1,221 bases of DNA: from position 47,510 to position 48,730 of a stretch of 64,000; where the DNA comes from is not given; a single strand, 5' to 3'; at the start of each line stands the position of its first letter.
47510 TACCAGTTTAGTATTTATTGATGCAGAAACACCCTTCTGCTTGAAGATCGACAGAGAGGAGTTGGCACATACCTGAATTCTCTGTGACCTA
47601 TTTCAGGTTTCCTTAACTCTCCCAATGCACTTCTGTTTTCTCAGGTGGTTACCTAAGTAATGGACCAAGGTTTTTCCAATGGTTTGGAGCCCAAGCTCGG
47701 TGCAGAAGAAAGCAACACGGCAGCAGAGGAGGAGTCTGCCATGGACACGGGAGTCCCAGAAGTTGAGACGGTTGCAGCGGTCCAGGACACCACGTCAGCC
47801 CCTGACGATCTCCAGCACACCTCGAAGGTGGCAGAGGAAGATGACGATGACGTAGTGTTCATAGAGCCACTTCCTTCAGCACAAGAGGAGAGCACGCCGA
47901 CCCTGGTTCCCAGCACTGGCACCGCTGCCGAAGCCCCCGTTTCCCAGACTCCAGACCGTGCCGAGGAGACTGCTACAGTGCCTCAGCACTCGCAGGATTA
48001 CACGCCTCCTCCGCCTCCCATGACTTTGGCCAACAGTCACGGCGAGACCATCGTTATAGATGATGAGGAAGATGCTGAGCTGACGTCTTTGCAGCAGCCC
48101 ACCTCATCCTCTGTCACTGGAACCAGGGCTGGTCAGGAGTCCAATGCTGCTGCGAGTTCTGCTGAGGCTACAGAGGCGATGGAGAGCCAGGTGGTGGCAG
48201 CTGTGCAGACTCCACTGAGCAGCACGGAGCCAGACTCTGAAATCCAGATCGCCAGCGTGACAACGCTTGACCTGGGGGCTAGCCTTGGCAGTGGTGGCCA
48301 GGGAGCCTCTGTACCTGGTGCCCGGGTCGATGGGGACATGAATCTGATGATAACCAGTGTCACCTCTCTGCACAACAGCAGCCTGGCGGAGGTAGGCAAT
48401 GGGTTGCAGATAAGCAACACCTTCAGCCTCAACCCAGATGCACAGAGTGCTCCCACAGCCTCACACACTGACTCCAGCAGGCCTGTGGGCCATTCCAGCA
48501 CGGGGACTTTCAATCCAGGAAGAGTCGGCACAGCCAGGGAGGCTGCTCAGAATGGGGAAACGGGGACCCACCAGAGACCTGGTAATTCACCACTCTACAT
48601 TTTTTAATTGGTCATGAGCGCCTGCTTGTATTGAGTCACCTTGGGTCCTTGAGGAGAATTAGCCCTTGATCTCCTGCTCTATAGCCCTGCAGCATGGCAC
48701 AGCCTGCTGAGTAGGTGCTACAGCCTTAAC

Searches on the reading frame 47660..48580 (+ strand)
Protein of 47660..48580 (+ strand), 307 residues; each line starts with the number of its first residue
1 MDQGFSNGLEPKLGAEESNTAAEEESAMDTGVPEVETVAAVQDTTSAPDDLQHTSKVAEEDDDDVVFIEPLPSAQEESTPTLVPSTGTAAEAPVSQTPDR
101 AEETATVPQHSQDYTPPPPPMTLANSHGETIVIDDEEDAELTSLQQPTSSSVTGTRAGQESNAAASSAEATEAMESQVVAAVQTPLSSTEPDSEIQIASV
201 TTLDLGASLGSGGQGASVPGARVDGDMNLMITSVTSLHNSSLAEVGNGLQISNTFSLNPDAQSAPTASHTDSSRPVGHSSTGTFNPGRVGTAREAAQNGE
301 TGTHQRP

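Call 9: find_homologous_proteins(query=window:47660-48580:+)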
Query seq(307 aa) (307 aa): 68 proteins with E <= 0.001 among 5146 candidates.
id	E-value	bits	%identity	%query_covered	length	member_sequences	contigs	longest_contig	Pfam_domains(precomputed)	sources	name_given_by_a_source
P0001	1.6e-54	204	45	100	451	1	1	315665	-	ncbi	ncbi:UNVERIFIED_CONTAM: hypothetical protein FKN15_028278 [Acipenser sinensis]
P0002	2.7e-29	121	39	100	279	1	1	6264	-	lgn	-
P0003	3.7e-26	111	35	85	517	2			PF06467.21,PF24273.2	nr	nr:PREDICTED: zinc finger MYM-type protein 2-like [Balearica regulorum gibbericeps]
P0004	4.4e-26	110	35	85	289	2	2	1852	-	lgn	-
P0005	7.5e-26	110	48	58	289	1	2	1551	-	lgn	-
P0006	8.9e-25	106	39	81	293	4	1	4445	-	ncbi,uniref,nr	ncbi:zinc finger protein [Pontoporia blainvillei]|uniref:Zinc finger protein n=1 Tax=Pontoporia blai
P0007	1.1e-24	106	38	81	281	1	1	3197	-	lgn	-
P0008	1.6e-24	105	44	43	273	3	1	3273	-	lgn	-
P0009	1.7e-24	105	39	81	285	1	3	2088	-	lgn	-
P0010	1.9e-24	105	43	58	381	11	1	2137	-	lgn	-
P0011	3.0e-24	104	39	81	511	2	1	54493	PF06467.21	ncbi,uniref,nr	ncbi:PREDICTED: zinc finger MYM-type protein 5 isoform X1 [Apaloderma vittatum]|uniref:zinc finger M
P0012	6.1e-24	103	34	86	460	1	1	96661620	PF06467.21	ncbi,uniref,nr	ncbi:hypothetical protein DUI87_16767 [Hirundo rustica rustica]|uniref:TRASH domain-containing prote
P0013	8.3e-24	103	39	81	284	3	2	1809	-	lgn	-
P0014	1.0e-23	103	39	81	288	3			-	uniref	uniref:Zinc finger MYM-type containing 2 n=1 Tax=Ursus americanus TaxID=9643 RepID=A0A452R1Y4_URSAM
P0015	1.5e-23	102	38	81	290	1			-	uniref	uniref:Zinc finger MYM-type containing 2 n=1 Tax=Loxodonta africana TaxID=9785 RepID=G3TYH1_LOXAF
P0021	5.4e-23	100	34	86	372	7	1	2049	-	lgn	-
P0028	2.1e-19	89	36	97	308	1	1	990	-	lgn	-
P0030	8.4e-19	87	38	89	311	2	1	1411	-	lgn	-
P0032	3.1e-18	85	36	97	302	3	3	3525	-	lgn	-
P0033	3.1e-18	85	38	97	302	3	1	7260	-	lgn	-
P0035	7.2e-18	84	39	97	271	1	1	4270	-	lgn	-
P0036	1.0e-17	83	36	89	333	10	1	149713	-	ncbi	-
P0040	6.0e-17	81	38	97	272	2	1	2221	-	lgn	-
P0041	9.1e-17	80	37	97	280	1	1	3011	-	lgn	-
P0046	6.7e-16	77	42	59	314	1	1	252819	-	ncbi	-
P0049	3.2e-15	75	48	39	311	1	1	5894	-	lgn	-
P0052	2.9e-11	62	31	97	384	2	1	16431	PF06467.21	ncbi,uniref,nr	ncbi:unnamed protein product [Oncorhynchus mykiss]|uniref:TRASH domain-containing protein n=1 Tax=On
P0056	1.2e-5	43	42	58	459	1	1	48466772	PF06467.21,PF24900.2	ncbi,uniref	ncbi:zinc finger MYM-type protein 2, partial [Nematolebias whitei]|uniref:zinc finger MYM-type prote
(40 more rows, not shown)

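Call 11: find_encoding_contigs(protein=P0001, flank=10000, max_places=4)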
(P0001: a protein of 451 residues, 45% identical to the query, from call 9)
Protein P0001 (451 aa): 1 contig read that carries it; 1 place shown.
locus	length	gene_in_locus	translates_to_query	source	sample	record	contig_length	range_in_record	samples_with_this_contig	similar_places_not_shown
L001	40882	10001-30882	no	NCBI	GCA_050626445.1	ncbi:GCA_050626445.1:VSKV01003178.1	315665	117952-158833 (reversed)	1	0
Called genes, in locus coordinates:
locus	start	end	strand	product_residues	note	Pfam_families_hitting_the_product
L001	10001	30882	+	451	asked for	-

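Call 12: find_encoding_contigs(protein=P0002, flank=10000, max_places=4)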
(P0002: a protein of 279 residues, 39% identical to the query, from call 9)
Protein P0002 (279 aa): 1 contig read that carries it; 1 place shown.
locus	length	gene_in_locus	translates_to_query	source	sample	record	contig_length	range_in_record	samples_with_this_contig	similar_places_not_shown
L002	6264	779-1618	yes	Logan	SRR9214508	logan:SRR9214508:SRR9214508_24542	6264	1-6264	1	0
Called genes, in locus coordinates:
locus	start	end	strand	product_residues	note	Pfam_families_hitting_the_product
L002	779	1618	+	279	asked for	-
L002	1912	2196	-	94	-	-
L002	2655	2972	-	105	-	-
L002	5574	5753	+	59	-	-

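Call 20: find_encoding_contigs(protein=P0036, flank=10000, max_places=3)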
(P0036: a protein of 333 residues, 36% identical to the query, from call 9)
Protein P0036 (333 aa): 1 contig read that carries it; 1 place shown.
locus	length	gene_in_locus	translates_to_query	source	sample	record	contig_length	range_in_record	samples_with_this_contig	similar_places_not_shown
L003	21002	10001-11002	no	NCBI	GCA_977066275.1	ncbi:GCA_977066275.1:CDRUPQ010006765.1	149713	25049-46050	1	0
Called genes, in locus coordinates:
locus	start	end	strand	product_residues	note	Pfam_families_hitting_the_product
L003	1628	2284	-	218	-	-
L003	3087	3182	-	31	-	-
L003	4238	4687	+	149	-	-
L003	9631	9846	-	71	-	-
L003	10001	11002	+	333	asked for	-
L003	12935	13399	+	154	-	-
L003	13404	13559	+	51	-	-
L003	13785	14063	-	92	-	-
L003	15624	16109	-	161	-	-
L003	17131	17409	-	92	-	-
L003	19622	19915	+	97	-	PF06467:zf-FCS (weak)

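Call 21: find_encoding_contigs(protein=P0046, flank=10000, max_places=3)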
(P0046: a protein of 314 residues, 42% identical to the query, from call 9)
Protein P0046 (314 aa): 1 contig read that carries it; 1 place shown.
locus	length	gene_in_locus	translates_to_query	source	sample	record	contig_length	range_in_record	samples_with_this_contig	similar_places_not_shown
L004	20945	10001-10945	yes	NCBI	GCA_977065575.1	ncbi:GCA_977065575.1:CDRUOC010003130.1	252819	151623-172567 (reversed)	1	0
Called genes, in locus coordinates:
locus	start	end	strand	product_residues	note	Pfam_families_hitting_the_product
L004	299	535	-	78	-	-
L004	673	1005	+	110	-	-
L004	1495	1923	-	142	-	PF13358:DDE_3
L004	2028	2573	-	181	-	PF01498:HTH_Tnp_Tc3_2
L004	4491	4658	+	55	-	-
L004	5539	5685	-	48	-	-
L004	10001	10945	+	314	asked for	-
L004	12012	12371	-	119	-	-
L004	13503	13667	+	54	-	-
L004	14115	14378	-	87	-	-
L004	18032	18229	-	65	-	-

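Call 22: find_encoding_contigs(protein=P0033, flank=10000, max_places=3)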
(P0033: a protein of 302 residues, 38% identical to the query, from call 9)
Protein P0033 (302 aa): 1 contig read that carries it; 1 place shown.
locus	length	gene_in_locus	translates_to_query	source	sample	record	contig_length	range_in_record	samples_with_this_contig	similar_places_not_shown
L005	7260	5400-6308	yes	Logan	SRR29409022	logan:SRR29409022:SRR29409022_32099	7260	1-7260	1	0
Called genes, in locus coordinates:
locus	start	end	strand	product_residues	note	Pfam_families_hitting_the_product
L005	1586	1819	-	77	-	-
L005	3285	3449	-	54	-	-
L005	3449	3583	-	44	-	-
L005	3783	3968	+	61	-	-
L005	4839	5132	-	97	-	-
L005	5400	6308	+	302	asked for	-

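Call 29: find_encoding_contigs(protein=P0010, flank=10000, max_places=4)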
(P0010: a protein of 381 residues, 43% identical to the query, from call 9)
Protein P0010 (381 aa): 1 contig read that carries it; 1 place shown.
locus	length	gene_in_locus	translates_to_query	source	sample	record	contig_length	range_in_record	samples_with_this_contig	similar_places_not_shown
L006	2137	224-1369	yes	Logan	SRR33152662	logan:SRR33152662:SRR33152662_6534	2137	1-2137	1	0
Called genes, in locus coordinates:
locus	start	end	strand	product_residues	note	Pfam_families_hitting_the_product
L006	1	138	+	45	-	?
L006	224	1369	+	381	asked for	-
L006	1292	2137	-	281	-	?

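Call 30: find_encoding_contigs(protein=P0021, flank=10000, max_places=4)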
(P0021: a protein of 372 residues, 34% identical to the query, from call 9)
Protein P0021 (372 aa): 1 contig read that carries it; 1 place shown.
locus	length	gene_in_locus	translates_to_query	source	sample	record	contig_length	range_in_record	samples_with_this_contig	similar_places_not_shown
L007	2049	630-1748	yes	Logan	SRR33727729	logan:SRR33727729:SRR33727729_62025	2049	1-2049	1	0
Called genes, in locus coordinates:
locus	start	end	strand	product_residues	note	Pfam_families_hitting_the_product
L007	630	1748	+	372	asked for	-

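Call 36: list_cluster_members(proteins=[P0036, P0046, P0033, P0032, P0002, P0035, P0040, P0041, P0030, P0028])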
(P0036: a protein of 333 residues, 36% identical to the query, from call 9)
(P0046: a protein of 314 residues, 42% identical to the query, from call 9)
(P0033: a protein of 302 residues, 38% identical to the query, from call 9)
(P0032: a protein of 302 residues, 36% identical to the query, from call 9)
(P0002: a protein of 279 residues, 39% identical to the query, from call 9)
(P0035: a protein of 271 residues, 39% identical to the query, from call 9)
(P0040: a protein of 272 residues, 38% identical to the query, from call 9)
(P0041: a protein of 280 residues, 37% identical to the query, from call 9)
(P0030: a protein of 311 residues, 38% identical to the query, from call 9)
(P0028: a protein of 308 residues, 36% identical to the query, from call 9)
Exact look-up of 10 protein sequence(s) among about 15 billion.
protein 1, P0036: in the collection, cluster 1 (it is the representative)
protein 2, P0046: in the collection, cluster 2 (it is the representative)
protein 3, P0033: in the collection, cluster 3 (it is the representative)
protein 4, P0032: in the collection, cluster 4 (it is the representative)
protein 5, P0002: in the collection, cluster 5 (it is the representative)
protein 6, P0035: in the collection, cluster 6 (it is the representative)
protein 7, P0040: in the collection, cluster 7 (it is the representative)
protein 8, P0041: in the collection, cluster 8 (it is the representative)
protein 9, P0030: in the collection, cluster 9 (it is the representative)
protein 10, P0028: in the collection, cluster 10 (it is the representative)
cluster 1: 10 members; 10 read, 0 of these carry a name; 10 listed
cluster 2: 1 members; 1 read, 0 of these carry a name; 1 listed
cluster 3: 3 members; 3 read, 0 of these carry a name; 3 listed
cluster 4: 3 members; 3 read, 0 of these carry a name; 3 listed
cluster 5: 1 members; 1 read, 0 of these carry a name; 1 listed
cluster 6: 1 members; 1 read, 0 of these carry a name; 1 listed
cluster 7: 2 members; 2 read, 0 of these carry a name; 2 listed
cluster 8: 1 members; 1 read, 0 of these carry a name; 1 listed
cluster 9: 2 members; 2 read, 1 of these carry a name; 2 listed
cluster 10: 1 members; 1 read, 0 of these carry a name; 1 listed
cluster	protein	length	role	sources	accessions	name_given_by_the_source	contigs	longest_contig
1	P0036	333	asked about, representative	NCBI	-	-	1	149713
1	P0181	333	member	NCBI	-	-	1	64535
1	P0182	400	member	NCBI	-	-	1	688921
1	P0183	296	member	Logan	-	-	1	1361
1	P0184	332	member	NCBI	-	-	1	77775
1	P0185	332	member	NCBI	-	-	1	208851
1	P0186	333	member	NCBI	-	-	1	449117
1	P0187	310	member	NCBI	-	-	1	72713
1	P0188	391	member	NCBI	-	-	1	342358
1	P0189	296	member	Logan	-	-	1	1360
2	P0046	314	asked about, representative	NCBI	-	-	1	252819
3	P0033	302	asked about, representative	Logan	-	-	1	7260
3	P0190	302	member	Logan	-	-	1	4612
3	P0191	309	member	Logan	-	-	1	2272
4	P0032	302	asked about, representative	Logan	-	-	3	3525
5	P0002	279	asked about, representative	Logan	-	-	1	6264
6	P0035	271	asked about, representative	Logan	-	-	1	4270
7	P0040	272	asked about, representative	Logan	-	-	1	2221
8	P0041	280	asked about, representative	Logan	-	-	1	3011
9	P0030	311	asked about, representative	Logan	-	-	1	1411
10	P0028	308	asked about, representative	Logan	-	-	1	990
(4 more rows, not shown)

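Call 41: find_encoding_contigs(protein=P0052, flank=10000, max_places=2)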
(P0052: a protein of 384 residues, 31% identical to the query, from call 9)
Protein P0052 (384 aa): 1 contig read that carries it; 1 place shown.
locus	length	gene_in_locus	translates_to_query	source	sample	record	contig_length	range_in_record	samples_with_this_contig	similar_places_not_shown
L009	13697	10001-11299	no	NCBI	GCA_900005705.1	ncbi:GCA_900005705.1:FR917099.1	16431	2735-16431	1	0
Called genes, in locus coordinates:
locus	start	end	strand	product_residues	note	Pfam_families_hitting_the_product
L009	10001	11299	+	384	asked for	PF06467:zf-FCS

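Call 42: find_encoding_contigs(protein=P0056, flank=10000, max_places=2)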
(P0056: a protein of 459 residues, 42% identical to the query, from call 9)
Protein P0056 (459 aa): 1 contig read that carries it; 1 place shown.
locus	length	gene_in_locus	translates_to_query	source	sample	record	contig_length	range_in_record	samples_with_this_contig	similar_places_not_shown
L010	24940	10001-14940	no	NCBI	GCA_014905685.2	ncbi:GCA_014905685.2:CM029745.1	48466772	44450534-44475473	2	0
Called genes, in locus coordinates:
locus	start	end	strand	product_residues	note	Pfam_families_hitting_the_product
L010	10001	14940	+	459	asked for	PF06467:zf-FCS, PF24900:TRASH_ZMYM4 (faint), PF06467:zf-FCS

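Call 43: find_encoding_contigs(protein=P0049, flank=10000, max_places=2)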
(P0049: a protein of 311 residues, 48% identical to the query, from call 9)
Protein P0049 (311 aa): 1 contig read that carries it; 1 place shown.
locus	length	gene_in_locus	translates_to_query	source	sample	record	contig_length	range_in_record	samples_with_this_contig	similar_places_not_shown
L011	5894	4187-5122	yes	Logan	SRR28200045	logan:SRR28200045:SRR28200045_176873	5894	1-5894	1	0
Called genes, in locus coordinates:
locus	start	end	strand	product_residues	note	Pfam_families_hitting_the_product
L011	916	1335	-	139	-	-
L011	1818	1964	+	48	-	-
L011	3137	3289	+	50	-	-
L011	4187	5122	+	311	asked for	-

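Call 44: find_encoding_contigs(protein=P0035, flank=10000, max_places=2)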
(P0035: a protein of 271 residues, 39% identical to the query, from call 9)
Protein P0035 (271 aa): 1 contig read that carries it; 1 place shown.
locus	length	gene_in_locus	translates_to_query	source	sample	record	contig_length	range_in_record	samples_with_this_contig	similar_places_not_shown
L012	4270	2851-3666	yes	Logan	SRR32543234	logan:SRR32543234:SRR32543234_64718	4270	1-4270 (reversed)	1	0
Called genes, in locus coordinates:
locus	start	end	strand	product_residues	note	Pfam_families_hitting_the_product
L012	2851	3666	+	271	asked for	-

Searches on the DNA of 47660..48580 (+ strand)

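Call 27: search_rna_families(sources=[L005], threshold=evalue, max_evalue=1)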
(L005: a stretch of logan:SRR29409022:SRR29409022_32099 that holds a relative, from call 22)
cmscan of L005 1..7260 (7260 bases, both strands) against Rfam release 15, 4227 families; matches with E-value up to 1: 0.
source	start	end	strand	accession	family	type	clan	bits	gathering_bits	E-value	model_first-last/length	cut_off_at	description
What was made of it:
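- Tried and rejected: L005 gave none (call 27).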
